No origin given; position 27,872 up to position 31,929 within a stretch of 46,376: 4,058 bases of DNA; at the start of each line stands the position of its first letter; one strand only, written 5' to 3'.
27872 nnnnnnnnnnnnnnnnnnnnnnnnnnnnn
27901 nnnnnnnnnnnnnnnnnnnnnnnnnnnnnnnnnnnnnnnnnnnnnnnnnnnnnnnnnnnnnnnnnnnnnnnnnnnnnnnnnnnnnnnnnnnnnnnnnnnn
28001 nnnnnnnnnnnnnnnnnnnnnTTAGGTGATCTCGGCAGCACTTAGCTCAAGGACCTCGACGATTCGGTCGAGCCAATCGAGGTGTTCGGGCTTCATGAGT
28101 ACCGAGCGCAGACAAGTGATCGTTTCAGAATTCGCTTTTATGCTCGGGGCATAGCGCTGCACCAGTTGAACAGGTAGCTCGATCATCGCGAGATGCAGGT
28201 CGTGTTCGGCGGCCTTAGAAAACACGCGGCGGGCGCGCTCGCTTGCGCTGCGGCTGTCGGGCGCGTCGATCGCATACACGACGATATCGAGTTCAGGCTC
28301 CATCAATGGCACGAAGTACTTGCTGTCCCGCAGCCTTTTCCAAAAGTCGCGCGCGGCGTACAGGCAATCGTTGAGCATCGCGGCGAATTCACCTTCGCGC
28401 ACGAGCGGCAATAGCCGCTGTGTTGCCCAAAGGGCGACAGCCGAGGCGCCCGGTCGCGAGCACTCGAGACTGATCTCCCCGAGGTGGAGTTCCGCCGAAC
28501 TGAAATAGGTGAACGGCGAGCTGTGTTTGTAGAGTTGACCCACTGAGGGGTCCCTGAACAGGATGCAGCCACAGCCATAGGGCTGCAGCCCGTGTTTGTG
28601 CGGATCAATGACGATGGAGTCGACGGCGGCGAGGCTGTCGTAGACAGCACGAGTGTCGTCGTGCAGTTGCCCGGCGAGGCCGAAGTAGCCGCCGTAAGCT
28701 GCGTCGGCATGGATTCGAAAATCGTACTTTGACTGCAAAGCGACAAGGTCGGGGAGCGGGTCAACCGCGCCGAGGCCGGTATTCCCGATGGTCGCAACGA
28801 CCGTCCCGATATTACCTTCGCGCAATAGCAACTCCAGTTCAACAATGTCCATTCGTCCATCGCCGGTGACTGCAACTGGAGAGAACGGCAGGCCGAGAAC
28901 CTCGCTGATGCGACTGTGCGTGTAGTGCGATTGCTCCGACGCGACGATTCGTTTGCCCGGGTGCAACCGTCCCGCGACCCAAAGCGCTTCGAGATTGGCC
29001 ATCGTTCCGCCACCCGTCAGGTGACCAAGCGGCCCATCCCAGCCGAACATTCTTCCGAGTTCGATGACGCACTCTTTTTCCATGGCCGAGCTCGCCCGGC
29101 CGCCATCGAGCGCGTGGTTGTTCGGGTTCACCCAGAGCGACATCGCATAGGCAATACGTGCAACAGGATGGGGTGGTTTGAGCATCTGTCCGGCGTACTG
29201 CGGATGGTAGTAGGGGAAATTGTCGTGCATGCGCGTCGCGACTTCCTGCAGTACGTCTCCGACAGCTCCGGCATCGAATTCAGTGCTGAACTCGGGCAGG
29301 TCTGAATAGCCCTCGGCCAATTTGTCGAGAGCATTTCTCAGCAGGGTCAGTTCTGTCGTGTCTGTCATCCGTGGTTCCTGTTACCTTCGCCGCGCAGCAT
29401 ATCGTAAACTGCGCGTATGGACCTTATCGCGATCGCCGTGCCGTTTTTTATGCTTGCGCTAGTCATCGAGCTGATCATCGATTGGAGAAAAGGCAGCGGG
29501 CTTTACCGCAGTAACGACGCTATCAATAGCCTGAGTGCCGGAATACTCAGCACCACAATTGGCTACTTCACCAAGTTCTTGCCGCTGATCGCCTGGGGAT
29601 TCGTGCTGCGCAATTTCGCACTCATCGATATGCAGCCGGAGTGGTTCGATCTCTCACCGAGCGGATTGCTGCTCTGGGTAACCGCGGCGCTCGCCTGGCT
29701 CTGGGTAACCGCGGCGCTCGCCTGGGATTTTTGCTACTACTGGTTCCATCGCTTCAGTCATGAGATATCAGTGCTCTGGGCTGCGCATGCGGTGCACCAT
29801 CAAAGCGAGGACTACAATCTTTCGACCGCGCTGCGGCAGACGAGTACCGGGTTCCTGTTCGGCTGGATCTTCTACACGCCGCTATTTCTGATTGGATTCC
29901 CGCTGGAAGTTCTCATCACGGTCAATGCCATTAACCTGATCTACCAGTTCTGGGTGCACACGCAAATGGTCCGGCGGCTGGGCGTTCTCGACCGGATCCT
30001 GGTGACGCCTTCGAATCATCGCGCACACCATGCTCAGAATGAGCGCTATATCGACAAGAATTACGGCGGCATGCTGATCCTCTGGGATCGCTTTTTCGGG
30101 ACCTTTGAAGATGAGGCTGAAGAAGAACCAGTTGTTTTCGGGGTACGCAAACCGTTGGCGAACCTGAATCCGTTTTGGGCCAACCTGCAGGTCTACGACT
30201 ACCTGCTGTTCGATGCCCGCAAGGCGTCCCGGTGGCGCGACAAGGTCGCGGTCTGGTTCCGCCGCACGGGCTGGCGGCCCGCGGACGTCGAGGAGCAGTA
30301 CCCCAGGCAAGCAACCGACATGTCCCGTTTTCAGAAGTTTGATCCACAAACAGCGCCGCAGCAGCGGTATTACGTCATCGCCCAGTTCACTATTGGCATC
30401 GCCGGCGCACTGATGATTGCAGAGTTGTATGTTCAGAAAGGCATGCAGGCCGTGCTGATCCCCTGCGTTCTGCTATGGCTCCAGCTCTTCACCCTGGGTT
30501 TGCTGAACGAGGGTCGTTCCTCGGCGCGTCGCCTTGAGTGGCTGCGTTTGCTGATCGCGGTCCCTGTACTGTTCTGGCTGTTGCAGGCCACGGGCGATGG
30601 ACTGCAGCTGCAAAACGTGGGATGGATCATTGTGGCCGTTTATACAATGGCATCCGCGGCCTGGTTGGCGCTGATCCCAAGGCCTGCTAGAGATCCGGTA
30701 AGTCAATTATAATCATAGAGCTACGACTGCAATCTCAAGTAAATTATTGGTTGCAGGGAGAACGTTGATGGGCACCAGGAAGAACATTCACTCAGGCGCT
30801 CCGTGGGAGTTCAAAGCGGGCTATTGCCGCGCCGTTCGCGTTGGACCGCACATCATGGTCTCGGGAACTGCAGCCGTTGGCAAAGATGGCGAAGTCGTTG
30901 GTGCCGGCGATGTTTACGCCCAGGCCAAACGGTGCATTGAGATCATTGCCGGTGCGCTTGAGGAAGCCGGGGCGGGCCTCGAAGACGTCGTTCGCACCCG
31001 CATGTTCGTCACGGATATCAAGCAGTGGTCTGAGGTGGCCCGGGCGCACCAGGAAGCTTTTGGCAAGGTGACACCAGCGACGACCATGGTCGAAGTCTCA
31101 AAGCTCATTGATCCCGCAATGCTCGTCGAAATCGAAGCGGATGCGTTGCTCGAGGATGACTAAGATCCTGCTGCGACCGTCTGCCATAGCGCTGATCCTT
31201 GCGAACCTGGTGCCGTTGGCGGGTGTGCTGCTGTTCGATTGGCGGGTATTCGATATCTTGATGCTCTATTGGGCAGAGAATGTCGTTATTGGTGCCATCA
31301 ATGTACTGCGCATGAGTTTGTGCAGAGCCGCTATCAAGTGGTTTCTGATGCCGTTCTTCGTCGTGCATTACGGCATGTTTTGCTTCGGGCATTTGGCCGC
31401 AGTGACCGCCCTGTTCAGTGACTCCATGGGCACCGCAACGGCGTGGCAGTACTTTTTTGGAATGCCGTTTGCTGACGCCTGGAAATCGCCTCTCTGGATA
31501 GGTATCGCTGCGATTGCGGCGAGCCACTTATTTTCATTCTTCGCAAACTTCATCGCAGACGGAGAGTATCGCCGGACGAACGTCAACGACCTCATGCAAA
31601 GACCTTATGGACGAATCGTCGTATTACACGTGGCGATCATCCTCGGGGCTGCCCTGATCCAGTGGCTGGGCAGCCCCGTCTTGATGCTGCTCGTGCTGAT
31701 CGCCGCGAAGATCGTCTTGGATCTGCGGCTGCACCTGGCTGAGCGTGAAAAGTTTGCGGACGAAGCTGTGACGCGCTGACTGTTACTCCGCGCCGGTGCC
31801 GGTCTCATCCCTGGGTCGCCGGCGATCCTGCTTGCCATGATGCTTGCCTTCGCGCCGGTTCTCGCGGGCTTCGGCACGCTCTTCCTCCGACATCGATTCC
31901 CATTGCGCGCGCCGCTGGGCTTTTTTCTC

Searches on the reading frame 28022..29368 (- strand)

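Call 14: search_protein_families(library=pfam, proteins=[window:28022-29368:-], max_evalue=0.001)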
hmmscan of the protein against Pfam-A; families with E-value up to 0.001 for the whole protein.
window:28022-29368:- (448 aa): 3 families
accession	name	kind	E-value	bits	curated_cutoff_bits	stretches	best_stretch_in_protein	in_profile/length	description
PF00282.25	Pyridoxal_deC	-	2.6e-22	79.5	27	1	141-366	148-373/375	Pyridoxal-dependent decarboxylase conserved domain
PF00155.27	Aminotran_1_2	-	3.4e-08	33.5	19.7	1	117-230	70-193/361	Aminotransferase class I and II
PF00266.25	Aminotran_5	-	9.7e-05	21.9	21.5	1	119-224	69-177/371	Aminotransferase class-V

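Call 15: search_protein_families(library=ncbifam, proteins=[window:28022-29368:-], max_evalue=0.001)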
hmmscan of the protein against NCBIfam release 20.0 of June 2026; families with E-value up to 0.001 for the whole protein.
window:28022-29368:- (448 aa): 7 families
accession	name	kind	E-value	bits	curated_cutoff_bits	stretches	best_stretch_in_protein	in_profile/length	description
TIGR03812.1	tyr_de_CO2_Arch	equivalog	2.1e-43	148.6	299.4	1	38-378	4-337/375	tyrosine decarboxylase MfnA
TIGR03811.1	tyr_de_CO2_Ent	equivalog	3.5e-33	114.9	905.3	3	34-133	60-161/608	tyrosine decarboxylase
TIGR03799.1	NOD_PanD_pyr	equivalog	4.9e-28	97.8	606.1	1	140-383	211-453/522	pyridoxal-dependent aspartate 1-decarboxylase PanP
NF052646.1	DABADecarRhbB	equivalog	7.3e-22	77.6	900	1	68-275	107-326/491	L-2,4-diaminobutyrate decarboxylase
NF002748.0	PRK02769.1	equivalog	4.2e-20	71.8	305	1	114-350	86-314/382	histidine decarboxylase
TIGR01788.1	Glu-decarb-GAD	equivalog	5e-08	32.1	380.4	1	184-365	185-362/431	glutamate decarboxylase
NF002806.0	PRK02948.1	subfamily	4e-05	22.8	304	1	88-225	36-177/381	IscS subfamily cysteine desulfurase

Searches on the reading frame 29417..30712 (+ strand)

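Call 14: search_protein_families(library=pfam, proteins=[window:29417-30712:+], max_evalue=0.001)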
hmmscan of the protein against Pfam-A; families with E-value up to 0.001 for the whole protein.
window:29417-30712:+ (431 aa): 1 family
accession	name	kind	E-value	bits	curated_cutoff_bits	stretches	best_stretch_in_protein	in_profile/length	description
PF04116.19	FA_hydroxylase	-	5.7e-31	108.1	31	1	96-229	1-132/132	Fatty acid hydroxylase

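Call 15: search_protein_families(library=ncbifam, proteins=[window:29417-30712:+], max_evalue=0.001)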
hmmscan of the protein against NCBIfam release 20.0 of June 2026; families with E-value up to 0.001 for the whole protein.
window:29417-30712:+ (431 aa): 1 family
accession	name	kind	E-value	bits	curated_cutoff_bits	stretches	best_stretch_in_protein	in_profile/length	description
NF052566.1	OrLpdHdlsOlsERhiz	equivalog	2.7e-23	82.8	475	1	96-248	119-272/293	ornithine lipid hydroxylase OlsE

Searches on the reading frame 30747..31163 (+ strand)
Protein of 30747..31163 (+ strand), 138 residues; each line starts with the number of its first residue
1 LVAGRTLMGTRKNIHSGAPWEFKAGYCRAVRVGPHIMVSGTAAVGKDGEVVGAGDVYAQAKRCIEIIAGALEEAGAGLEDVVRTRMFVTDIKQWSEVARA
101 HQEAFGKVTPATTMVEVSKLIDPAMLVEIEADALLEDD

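Call 14: search_protein_families(library=pfam, proteins=[window:30747-31163:+], max_evalue=0.001)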
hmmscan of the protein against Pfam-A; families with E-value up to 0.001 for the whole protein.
window:30747-31163:+ (138 aa): 1 family
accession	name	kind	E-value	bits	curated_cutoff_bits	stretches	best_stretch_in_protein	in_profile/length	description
PF01042.26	Ribonuc_L-PSP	-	1.2e-27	96.7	27.3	1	24-134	9-120/121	Endoribonuclease L-PSP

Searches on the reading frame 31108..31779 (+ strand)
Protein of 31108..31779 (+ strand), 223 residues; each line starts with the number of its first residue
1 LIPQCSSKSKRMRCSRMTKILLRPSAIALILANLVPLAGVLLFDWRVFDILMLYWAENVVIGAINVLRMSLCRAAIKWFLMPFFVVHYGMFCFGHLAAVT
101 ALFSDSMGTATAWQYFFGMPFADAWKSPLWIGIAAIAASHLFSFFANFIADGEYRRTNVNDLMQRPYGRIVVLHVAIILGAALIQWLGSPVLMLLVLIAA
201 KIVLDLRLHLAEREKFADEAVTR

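Call 6: search_protein_families(library=pfam, proteins=[window:31108-31779:+], max_evalue=0.01)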
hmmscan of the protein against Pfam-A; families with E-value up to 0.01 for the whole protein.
window:31108-31779:+ (223 aa): 1 family
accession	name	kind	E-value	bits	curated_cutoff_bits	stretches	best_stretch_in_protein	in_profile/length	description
PF20108.4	DUF6498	-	8.6e-58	195.5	23.7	1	22-218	8-203/207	Family of unknown function (DUF6498)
